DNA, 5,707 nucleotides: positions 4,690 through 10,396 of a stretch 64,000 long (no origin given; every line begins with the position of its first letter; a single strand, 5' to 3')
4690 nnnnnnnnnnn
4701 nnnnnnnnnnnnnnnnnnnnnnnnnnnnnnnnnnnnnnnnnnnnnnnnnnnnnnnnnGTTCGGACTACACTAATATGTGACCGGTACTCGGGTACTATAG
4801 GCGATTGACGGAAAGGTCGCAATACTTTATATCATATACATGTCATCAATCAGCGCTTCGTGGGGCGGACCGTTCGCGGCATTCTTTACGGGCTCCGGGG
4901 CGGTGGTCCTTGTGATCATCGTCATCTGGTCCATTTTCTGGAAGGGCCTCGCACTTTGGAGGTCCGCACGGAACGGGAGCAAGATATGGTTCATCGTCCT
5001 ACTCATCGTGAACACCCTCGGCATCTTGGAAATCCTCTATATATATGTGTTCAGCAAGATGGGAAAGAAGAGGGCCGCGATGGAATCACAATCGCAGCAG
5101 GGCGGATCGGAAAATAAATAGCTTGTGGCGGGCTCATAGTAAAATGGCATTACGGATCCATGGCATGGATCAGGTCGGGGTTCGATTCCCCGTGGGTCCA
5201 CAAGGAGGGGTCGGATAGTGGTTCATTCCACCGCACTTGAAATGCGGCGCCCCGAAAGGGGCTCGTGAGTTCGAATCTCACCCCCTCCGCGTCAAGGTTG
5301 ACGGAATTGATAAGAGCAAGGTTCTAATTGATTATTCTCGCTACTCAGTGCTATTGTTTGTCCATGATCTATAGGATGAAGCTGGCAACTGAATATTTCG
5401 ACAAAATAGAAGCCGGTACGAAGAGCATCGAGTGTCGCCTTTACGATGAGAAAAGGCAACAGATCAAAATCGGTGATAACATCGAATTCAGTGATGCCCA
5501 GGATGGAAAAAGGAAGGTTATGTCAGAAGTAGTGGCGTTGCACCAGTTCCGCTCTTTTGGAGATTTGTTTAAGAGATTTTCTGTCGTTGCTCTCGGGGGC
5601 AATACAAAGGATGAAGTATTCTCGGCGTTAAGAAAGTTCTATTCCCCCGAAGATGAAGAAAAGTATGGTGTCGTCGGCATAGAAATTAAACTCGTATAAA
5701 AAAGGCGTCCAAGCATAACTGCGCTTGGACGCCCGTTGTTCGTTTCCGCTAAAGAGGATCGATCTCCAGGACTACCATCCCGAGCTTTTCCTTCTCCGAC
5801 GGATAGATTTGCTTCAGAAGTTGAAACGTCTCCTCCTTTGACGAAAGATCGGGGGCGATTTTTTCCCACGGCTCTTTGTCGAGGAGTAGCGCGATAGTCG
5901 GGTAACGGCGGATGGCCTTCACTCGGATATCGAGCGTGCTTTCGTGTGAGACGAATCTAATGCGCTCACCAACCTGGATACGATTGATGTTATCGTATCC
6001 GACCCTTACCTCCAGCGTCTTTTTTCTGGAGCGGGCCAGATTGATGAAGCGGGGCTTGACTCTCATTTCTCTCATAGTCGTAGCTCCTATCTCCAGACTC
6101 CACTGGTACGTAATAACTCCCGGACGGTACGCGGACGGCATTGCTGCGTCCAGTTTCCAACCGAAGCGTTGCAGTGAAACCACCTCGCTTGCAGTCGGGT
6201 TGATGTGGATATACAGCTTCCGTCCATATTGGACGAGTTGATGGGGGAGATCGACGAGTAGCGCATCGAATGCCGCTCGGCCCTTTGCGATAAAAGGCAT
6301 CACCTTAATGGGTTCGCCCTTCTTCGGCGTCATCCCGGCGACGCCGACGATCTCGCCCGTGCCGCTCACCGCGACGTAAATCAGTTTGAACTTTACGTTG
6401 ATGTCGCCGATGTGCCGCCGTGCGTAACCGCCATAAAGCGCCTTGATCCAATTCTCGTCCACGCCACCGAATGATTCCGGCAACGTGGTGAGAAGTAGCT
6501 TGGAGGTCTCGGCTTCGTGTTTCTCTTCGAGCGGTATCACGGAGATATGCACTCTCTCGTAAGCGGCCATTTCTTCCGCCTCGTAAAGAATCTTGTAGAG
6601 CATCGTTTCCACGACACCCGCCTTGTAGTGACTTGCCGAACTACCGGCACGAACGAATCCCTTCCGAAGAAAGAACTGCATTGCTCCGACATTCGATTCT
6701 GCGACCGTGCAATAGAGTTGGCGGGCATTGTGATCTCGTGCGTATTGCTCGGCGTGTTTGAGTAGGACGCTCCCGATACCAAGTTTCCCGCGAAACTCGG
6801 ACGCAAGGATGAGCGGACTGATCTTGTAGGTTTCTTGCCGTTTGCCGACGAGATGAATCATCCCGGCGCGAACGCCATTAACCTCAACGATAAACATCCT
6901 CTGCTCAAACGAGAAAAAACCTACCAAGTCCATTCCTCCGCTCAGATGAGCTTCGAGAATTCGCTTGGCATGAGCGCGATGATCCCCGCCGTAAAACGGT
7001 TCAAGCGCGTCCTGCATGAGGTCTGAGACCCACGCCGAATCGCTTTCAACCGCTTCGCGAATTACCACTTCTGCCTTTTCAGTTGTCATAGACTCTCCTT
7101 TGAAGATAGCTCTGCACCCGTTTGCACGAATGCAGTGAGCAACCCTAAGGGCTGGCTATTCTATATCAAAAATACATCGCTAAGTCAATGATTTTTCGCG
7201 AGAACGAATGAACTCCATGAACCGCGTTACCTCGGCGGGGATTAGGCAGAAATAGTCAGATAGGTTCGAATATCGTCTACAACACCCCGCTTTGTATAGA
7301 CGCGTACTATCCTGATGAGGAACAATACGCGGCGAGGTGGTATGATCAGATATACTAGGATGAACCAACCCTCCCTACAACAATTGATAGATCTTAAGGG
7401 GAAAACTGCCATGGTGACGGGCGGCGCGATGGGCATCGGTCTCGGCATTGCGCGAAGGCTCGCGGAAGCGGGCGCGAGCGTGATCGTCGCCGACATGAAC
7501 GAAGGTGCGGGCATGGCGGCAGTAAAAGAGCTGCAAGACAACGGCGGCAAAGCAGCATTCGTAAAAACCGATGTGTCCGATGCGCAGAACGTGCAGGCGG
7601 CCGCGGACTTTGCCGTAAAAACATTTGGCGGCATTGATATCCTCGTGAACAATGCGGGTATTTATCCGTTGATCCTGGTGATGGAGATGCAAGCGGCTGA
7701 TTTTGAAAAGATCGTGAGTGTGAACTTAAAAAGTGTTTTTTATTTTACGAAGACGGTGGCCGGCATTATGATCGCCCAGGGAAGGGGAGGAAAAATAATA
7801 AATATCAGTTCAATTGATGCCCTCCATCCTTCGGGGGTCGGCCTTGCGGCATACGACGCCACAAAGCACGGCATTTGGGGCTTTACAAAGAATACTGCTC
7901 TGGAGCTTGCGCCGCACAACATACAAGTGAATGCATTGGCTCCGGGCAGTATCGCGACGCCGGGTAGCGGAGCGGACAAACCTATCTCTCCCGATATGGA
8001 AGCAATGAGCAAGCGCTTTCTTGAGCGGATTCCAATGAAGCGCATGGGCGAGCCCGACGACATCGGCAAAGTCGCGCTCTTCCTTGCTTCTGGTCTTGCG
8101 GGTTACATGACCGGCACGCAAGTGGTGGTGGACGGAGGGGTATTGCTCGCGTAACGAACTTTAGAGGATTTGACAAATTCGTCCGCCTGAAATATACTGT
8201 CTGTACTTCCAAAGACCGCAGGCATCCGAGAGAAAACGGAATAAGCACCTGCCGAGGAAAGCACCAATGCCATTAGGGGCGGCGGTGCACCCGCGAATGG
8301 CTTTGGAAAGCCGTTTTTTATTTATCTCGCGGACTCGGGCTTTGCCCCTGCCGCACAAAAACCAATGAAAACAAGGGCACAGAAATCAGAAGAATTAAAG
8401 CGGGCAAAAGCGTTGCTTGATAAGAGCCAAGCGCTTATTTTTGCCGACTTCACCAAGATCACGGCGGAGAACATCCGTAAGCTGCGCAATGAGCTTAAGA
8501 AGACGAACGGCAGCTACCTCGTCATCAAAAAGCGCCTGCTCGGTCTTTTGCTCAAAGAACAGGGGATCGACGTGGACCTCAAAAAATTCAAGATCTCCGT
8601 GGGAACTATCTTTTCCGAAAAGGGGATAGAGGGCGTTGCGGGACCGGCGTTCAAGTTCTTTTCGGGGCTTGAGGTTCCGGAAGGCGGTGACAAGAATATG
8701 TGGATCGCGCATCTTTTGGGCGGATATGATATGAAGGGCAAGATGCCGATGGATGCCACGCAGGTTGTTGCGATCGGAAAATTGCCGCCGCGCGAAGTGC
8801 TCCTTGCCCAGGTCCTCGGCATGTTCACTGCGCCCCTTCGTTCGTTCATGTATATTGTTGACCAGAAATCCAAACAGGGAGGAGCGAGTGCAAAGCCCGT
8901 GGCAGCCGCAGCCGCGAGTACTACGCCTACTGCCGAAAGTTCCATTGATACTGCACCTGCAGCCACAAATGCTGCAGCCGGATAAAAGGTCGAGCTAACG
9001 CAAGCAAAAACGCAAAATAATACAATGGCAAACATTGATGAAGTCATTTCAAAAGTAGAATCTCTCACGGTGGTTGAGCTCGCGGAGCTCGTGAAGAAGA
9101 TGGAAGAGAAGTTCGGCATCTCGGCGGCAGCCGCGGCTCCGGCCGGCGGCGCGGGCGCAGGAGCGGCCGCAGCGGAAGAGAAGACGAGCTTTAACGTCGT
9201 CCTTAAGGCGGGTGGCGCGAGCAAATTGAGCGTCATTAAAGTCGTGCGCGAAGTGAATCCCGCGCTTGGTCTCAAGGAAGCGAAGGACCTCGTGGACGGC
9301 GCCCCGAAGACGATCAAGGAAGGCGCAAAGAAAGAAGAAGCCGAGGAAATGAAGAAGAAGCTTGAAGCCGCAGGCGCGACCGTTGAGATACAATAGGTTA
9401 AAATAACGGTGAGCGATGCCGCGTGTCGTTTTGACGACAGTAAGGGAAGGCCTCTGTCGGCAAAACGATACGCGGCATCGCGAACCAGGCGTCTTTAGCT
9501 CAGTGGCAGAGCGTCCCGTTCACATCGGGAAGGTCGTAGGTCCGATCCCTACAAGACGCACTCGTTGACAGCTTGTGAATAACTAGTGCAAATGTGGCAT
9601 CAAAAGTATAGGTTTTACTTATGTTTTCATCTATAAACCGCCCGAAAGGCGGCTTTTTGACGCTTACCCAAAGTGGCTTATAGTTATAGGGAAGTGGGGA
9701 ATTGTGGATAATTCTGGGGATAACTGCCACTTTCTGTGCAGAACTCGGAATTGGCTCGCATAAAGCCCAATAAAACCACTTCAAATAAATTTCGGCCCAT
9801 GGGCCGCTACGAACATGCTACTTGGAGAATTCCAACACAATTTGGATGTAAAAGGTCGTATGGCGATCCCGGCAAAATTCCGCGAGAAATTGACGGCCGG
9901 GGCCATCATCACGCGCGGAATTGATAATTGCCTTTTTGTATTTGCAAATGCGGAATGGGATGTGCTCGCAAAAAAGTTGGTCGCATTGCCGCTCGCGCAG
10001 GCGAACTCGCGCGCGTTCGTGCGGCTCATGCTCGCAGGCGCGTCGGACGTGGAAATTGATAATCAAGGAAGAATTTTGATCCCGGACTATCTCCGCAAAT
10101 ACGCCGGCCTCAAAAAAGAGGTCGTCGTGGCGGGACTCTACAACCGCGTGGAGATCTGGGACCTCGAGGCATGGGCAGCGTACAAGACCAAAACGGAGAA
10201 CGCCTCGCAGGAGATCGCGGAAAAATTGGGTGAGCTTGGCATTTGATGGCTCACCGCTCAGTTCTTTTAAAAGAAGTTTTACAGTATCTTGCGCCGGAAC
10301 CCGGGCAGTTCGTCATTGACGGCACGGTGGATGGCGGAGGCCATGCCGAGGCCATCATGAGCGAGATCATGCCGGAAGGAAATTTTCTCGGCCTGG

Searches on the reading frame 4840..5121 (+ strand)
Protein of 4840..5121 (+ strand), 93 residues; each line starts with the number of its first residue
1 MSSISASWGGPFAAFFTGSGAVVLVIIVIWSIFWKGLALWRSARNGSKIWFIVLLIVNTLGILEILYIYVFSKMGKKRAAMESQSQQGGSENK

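Call 42: search_protein_families(library=pfam, proteins=[window:4840-5121:+], max_evalue=0.00001)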
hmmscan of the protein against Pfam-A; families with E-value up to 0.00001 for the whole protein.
window:4840-5121:+ (93 aa): 1 family
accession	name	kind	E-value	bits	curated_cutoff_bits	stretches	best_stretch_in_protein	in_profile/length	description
PF18893.5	DUF5652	-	1.8e-24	85.7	23.4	1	21-77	13-69/71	Family of unknown function (DUF5652)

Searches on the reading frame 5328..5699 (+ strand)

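Call 42: search_protein_families(library=pfam, proteins=[window:5328-5699:+], max_evalue=0.00001)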
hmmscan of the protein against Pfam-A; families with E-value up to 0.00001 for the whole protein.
window:5328-5699:+ (123 aa): 1 family
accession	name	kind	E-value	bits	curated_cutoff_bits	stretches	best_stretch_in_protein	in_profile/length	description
PF04266.20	ASCH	-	1.4e-10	42.2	21.2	1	17-123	1-102/103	ASCH domain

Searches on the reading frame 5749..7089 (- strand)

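Call 42: search_protein_families(library=pfam, proteins=[window:5749-7089:-], max_evalue=0.00001)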
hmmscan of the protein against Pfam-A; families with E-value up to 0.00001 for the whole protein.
window:5749-7089:- (446 aa): 4 families
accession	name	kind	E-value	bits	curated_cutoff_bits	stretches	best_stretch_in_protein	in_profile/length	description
PF00583.31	Acetyltransf_1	-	2.6e-15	57.1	20.7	1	58-145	28-116/116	Acetyltransferase (GNAT) family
PF13508.13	Acetyltransf_7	-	5.8e-10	39.9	27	1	63-146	3-83/84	Acetyltransferase (GNAT) domain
PF13673.13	Acetyltransf_10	-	7.6e-09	36.1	23.6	1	62-151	30-113/128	Acetyltransferase (GNAT) domain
PF13420.13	Acetyltransf_4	-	3.3e-06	27.7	24.3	0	62-157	48-146/155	Acetyltransferase (GNAT) domain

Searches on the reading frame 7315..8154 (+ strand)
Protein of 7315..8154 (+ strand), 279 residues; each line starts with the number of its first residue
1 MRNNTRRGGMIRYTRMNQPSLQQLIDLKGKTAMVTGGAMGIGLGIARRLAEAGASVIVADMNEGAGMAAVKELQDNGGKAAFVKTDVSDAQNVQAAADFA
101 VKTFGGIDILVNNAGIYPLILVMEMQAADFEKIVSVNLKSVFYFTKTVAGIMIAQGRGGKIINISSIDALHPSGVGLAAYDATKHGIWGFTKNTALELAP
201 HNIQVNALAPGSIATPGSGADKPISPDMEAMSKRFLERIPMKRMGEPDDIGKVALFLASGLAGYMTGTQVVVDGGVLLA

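Call 42: search_protein_families(library=pfam, proteins=[window:7315-8154:+], max_evalue=0.00001)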
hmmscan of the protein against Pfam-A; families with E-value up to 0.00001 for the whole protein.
window:7315-8154:+ (279 aa): 3 families
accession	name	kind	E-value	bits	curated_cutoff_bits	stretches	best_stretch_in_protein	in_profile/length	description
PF13561.12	adh_short_C2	-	1.6e-62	211.6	27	1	38-276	3-235/236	Enoyl-(Acyl carrier protein) reductase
PF00106.31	adh_short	-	1.2e-55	188.5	26.6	1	30-217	1-186/195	short chain dehydrogenase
PF08659.16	KR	-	1.5e-11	45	22.6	1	31-144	2-119/180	KR domain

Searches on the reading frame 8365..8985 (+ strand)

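Call 42: search_protein_families(library=pfam, proteins=[window:8365-8985:+], max_evalue=0.00001)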
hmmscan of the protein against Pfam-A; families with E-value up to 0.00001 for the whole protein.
window:8365-8985:+ (206 aa): 1 family
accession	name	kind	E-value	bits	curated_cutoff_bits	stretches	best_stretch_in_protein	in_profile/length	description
PF00466.25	Ribosomal_L10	-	3.3e-13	50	22.8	1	2-91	1-91/100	Ribosomal protein L10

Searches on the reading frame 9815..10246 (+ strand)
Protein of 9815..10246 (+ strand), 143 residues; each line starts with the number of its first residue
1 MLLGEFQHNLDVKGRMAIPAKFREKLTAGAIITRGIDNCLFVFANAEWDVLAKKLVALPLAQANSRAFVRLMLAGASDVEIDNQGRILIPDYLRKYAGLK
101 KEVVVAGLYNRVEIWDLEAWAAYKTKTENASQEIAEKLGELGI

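Call 42: search_protein_families(library=pfam, proteins=[window:9815-10246:+], max_evalue=0.00001)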
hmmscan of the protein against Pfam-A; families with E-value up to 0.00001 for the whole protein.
window:9815-10246:+ (143 aa): 1 family
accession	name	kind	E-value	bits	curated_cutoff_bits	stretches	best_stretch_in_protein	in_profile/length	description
PF02381.23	MraZ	-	1.1e-39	134.7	23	2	72-136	1-66/72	MraZ protein, putative antitoxin-like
